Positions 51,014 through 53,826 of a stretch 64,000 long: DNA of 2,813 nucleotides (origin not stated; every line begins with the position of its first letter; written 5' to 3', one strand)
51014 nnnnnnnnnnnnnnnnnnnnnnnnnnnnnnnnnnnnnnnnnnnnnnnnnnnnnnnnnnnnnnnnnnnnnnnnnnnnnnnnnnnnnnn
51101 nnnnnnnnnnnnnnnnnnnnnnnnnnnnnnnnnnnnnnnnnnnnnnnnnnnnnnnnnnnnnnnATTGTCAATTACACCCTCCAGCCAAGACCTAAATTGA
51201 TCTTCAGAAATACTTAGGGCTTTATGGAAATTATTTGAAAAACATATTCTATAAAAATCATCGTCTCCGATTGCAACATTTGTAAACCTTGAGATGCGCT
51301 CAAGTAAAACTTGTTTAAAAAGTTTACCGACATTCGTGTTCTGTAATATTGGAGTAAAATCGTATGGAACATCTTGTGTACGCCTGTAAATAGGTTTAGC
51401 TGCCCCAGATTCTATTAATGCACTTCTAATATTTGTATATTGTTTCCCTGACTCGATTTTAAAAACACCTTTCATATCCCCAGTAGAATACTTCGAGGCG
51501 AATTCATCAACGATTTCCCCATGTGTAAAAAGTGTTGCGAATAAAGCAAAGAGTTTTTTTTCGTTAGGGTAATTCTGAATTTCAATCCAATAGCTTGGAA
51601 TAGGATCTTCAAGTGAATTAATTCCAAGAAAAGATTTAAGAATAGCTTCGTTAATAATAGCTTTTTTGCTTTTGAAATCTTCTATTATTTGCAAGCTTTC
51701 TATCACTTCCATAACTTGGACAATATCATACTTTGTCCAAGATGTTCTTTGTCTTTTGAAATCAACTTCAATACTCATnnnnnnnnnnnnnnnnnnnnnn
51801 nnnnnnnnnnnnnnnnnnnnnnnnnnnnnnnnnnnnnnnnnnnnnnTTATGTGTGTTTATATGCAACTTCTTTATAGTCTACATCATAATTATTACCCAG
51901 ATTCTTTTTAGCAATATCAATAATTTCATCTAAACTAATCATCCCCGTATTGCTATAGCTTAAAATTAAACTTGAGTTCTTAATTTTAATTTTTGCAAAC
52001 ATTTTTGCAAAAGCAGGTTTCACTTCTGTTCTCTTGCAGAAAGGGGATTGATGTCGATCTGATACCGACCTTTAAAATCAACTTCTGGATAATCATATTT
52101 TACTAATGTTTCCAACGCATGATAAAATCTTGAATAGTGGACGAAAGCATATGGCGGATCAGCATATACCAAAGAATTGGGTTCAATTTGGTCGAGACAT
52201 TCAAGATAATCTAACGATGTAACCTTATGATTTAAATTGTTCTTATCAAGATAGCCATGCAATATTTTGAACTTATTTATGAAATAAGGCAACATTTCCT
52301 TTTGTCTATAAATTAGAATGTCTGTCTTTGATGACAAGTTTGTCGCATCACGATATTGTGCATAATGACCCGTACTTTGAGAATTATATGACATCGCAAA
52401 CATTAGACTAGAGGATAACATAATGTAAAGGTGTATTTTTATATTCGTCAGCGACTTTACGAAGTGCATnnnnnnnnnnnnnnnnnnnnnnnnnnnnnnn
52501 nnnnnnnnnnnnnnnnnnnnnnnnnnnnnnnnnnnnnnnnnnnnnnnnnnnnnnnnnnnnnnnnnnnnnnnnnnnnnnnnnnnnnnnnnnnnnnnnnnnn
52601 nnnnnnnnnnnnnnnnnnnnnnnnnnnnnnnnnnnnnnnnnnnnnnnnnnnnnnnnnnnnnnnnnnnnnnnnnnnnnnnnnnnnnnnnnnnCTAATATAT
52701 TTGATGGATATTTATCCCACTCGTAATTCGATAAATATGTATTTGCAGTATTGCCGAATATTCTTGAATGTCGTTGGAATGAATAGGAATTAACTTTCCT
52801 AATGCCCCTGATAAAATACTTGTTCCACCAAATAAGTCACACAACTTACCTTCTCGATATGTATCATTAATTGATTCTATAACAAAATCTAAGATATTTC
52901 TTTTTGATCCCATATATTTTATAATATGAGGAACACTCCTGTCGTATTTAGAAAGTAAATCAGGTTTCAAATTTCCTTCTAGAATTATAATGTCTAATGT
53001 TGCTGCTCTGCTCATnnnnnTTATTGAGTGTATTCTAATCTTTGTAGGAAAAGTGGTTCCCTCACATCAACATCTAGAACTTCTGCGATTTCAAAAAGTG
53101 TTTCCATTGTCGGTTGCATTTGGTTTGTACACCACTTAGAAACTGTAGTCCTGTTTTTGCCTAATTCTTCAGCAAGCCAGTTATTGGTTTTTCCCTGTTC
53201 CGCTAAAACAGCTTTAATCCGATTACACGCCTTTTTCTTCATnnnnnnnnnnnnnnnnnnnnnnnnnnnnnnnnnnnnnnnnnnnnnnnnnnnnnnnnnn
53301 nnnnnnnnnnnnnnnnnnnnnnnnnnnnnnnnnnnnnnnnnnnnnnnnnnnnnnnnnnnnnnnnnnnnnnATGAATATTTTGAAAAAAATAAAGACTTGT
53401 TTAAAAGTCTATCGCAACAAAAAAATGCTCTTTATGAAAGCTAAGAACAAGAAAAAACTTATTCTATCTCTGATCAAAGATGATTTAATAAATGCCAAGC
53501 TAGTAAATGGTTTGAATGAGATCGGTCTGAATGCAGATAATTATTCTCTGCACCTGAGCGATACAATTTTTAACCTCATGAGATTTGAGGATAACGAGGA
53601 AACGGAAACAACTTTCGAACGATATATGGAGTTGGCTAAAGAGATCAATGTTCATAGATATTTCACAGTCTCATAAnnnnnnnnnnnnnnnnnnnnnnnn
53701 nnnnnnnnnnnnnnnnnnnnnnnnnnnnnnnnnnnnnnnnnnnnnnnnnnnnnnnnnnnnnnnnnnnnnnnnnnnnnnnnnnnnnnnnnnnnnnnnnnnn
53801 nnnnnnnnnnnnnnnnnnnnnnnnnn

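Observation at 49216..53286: Methyltransferase-linked Septu-like operon (HTH - Dam-family MTase - PtuA-like ATPase - PtuB-like HNH) sitting inside the cassette array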

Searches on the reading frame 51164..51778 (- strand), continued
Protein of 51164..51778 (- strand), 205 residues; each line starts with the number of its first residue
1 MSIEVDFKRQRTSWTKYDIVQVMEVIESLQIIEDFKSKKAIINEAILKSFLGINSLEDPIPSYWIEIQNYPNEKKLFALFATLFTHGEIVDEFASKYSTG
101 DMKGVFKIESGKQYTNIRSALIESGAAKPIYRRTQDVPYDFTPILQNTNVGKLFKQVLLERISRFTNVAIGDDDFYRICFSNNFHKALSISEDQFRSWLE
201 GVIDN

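Call 80: fold_search(model_id=the predicted structure, library=viral)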
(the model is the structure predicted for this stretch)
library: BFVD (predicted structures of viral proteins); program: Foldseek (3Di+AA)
matches with E <= 10: 89; with E <= 0.001: 0
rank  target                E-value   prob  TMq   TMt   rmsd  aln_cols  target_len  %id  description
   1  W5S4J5                6.1e-01  0.08  0.18  0.11  15.6       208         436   15  F-box domain-containing protein [Pithovirus sibericum]
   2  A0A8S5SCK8            1.0e+00  0.08  0.15  0.17  12.3       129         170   11  NinB protein [Siphoviridae sp. ctrCv3]
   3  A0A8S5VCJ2            1.2e+00  0.06  0.18  0.18  14.4       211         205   12  Uncharacterized protein [Siphoviridae sp. ctyg07]
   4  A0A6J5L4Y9            1.2e+00  0.04  0.15  0.09  24.5       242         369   10  Uncharacterized protein [uncultured Caudovirales phage]
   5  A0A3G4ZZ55            1.4e+00  0.03  0.14  0.10  17.1       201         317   11  Uncharacterized protein [Faunusvirus sp.]
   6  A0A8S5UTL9            1.6e+00  0.02  0.12  0.05  29.1       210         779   15  Uncharacterized protein [Myoviridae sp. ctYA416]
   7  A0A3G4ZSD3            1.8e+00  0.03  0.13  0.12  16.1       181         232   14  BTB domain-containing protein [Edafosvirus sp.]
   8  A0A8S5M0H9            2.0e+00  0.04  0.15  0.16  15.3       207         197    8  Tail tape measure protein (Fragment) [Siphoviridae sp. ct37J14]
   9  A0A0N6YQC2            2.3e+00  0.04  0.17  0.15  18.1       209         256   12  RNA silencing suppressor protein P0 [Sugarcane yellow leaf virus]
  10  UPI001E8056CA         2.5e+00  0.03  0.14  0.18  14.7       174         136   10  (no name look-up for this kind of identifier)
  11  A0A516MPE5            2.9e+00  0.03  0.15  0.11  16.3       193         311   11  (no name in the UniProt tables at hand)
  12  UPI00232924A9         2.9e+00  0.01  0.12  0.08  23.5       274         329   10  (no name look-up for this kind of identifier)
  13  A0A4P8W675            3.2e+00  0.04  0.15  0.11  12.9       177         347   11  (no name in the UniProt tables at hand)
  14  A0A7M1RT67            3.4e+00  0.02  0.15  0.09  15.7       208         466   13  Uncharacterized protein [uncultured phage cr130_1]
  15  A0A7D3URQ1            3.7e+00  0.02  0.16  0.07  15.1       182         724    9  (no name in the UniProt tables at hand)
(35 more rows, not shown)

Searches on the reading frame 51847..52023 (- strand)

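Call 3: search_protein_families(library=pfam, proteins=[window:51847-52023:-], max_evalue=0.01)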
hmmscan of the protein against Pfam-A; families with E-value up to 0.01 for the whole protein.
window:51847-52023:- (58 aa): 0 families

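Call 4: search_protein_families(library=padloc, proteins=[window:51847-52023:-], max_evalue=0.01)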
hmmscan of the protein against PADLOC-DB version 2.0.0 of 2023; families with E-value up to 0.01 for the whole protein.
window:51847-52023:- (58 aa): 3 families
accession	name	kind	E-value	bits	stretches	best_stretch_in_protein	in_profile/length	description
PDLC03287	MTase_II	-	4e-05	20.6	1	4-55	267-315/646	Type II methyltransferase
PDLC03261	MTase_II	-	0.0028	14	1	4-51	571-618/643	Type II methyltransferase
PDLC03257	MTase_II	-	0.0049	14.2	1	3-43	270-307/343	Type II methyltransferase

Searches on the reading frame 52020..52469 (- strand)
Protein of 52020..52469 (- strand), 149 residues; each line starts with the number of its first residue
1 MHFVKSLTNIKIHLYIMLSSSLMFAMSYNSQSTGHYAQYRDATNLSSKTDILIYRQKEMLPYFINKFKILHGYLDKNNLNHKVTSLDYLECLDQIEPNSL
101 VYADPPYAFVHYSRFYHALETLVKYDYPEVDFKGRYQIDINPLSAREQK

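Call 3: search_protein_families(library=pfam, proteins=[window:52020-52469:-], max_evalue=0.01)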
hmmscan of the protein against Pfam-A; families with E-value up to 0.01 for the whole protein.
window:52020-52469:- (149 aa): 1 family
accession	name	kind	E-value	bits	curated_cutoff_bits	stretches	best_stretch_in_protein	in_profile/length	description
PF02086.21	MethyltransfD12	-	2.7e-05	24.5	22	1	75-132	154-210/253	D12 class N6 adenine-specific DNA methyltransferase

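Call 4: search_protein_families(library=padloc, proteins=[window:52020-52469:-], max_evalue=0.01)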
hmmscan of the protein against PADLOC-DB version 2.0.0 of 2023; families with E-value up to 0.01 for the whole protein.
window:52020-52469:- (149 aa): 12 families
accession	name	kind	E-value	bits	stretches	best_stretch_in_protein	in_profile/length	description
PDLC03373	MTase_II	-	6.9e-10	36.9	1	15-130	140-238/339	Type II methyltransferase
PDLC03292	MTase_II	-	5.4e-08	29.5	1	9-131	204-308/722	Type II methyltransferase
PDLC03372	MTase_II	-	5.6e-08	30.9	1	4-130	52-158/259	Type II methyltransferase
PDLC03298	MTase_II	-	1.9e-07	28.5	1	81-130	183-231/362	Type II methyltransferase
PDLC03287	MTase_II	-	2.7e-06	24.5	1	15-132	144-244/646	Type II methyltransferase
PDLC03257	MTase_II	-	2.1e-05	21.9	1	9-129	144-246/343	Type II methyltransferase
PDLC03302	MTase_II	-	8.6e-05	19.5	1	79-110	514-545/626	Type II methyltransferase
PDLC03294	MTase_II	-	0.0001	20.1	1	79-113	158-193/272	Type II methyltransferase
PDLC03247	MTase_II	-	0.00011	19.5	1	80-117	156-193/282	Type II methyltransferase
PDLC03345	MTase_II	-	0.00018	18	1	84-131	244-290/581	Type II methyltransferase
PDLC03729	oMTase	-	0.00076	17.1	1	80-111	157-188/275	orphan methyltransferase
PDLC03266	MTase_II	-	0.0015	16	1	80-113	170-203/285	Type II methyltransferase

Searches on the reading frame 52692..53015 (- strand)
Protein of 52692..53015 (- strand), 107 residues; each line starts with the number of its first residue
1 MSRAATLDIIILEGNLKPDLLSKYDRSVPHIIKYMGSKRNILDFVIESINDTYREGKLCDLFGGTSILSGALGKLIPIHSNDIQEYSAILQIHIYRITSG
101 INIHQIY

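Call 3: search_protein_families(library=pfam, proteins=[window:52692-53015:-], max_evalue=0.01)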
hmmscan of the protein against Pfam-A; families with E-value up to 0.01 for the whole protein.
window:52692-53015:- (107 aa): 1 family
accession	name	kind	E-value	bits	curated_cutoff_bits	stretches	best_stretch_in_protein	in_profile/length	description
PF02086.21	MethyltransfD12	-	2.4e-05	24.6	22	1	34-92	1-59/253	D12 class N6 adenine-specific DNA methyltransferase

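Call 4: search_protein_families(library=padloc, proteins=[window:52692-53015:-], max_evalue=0.01)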
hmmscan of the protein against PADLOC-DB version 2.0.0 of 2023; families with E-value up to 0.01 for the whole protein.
window:52692-53015:- (107 aa): 7 families
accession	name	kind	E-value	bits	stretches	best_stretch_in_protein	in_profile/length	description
PDLC03257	MTase_II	-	5.4e-10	37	1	30-94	11-80/343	Type II methyltransferase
PDLC03298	MTase_II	-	7.2e-09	33.2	1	31-91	1-65/362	Type II methyltransferase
PDLC03373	MTase_II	-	1.6e-05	22.5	1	33-90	10-70/339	Type II methyltransferase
PDLC03287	MTase_II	-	6.5e-05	19.9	1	33-91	2-62/646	Type II methyltransferase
PDLC03342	MTase_II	-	0.00094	16.4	1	30-92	23-85/383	Type II methyltransferase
PDLC03720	oMTase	-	0.0012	16.6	1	32-90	4-65/326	orphan methyltransferase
PDLC03302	MTase_II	-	0.0035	14.2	1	24-84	355-414/626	Type II methyltransferase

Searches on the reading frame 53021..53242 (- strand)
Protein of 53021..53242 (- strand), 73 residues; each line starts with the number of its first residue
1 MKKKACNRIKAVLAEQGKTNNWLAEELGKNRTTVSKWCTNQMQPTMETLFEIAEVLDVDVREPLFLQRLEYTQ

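Call 3: search_protein_families(library=pfam, proteins=[window:53021-53242:-], max_evalue=0.01)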
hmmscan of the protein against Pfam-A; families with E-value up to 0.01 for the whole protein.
window:53021-53242:- (73 aa): 7 families
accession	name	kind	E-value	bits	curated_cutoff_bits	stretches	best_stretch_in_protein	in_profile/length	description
PF01381.28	HTH_3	-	6.3e-12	45.8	23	1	9-62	1-54/55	Helix-turn-helix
PF13443.12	HTH_26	-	5.8e-07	30.1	22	1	8-61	1-55/63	Cro/C1-type HTH DNA-binding domain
PF12844.13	HTH_19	-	0.00011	22.4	30.2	1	7-62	2-56/64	Helix-turn-helix domain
PF13560.12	HTH_31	-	0.0008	20.1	27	1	15-61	12-59/64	Helix-turn-helix domain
PF07022.19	Phage_CI_repr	-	0.0015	19.3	22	1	18-60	13-54/65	Bacteriophage CI repressor helix-turn-helix domain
PF13693.12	HTH_35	-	0.005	17.2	25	1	8-62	6-57/75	Winged helix-turn-helix DNA-binding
PF13384.12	HTH_23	-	0.0094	16.2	24.6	0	7-37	6-37/50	Homeodomain-like domain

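Call 4: search_protein_families(library=padloc, proteins=[window:53021-53242:-], max_evalue=0.01)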
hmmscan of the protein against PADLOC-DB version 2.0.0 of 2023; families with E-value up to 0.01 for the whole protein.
window:53021-53242:- (73 aa): 17 families
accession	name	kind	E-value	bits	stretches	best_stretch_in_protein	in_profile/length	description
PDLC04760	PDC-M64C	-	4.9e-09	34.4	1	6-60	28-82/93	-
PDLC04758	PDC-M64B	-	3.9e-07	28.6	1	6-60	32-86/123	-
PDLC03951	RmrA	-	2.7e-06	24.6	1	7-60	11-64/400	-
PDLC04762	PDC-M64C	-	2.9e-06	25.3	1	5-59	28-82/97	-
PDLC03954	RmrA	-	3.1e-06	24.4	1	7-60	13-66/380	-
PDLC03956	RmrA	-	3.2e-06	24.5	1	11-68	16-71/399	-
PDLC04757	PDC-M64B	-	5.6e-06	24.3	1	6-71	31-96/128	-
PDLC03944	RmrA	-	6.8e-06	23.4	1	6-57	8-59/384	-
PDLC02926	HTH_VI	-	5.3e-05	21.4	1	15-65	12-62/92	-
PDLC03947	RmrA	-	8e-05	19.6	1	5-60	12-67/383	-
PDLC04759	PDC-M64B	-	0.00017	19.6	1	7-60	29-82/135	-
PDLC03948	RmrA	-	0.00022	18.3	1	7-58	11-62/397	-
PDLC03949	RmrA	-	0.00047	17.1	1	8-60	6-58/363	-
PDLC04775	PDC-M69A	-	0.00083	17.8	1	6-62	9-65/113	-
PDLC03952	RmrA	-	0.0015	15.5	1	19-59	37-77/395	-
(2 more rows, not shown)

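Call 27: search_protein_families(library=ncbifam, proteins=[window:53021-53242:-], max_evalue=0.01)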
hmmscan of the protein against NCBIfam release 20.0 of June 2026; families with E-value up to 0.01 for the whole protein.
window:53021-53242:- (73 aa): 8 families
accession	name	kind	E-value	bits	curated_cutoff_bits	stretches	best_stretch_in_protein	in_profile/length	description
NF041951.1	phage_RstR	subfamily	1.8e-06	28.2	80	1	7-60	5-58/108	RstR family transcriptional repressor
NF007257.0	PRK09706.1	subfamily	8.8e-05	22.3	101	1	5-58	6-59/135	transcriptional repressor DicA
NF003162.0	PRK04140.1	equivalog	8.9e-05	21.7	263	1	10-64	132-186/317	transcriptional regulator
NF007271.0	PRK09726.1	equivalog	0.00012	22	79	1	5-59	13-67/88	type II toxin-antitoxin system antitoxin HipB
NF047948.1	male_kill_WMK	equivalog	0.00051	19.6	300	1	3-62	161-220/300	WO male-killing family protein Wmk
NF033545.0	transpos_IS630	equivalog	0.00083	18.9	100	1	8-43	2-38/299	IS630 family transposase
NF038310.1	lysogeny_AimR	equivalog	0.0019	17.3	70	1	11-58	3-50/365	AimR family lysis-lysogeny pheromone receptor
TIGR00270.2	TIGR00270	equivalog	0.0091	15.8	110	1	8-62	79-133/159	multiprotein bridging factor aMBF1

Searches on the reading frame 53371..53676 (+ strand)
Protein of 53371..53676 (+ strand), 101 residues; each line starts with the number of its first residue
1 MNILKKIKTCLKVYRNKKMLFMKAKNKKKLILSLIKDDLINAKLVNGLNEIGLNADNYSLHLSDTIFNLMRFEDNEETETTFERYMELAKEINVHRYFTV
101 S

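Call 66: search_protein_families(library=pfam, proteins=[window:53371-53676:+], max_evalue=0.001)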
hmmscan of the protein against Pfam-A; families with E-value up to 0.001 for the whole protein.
window:53371-53676:+ (101 aa): 0 families
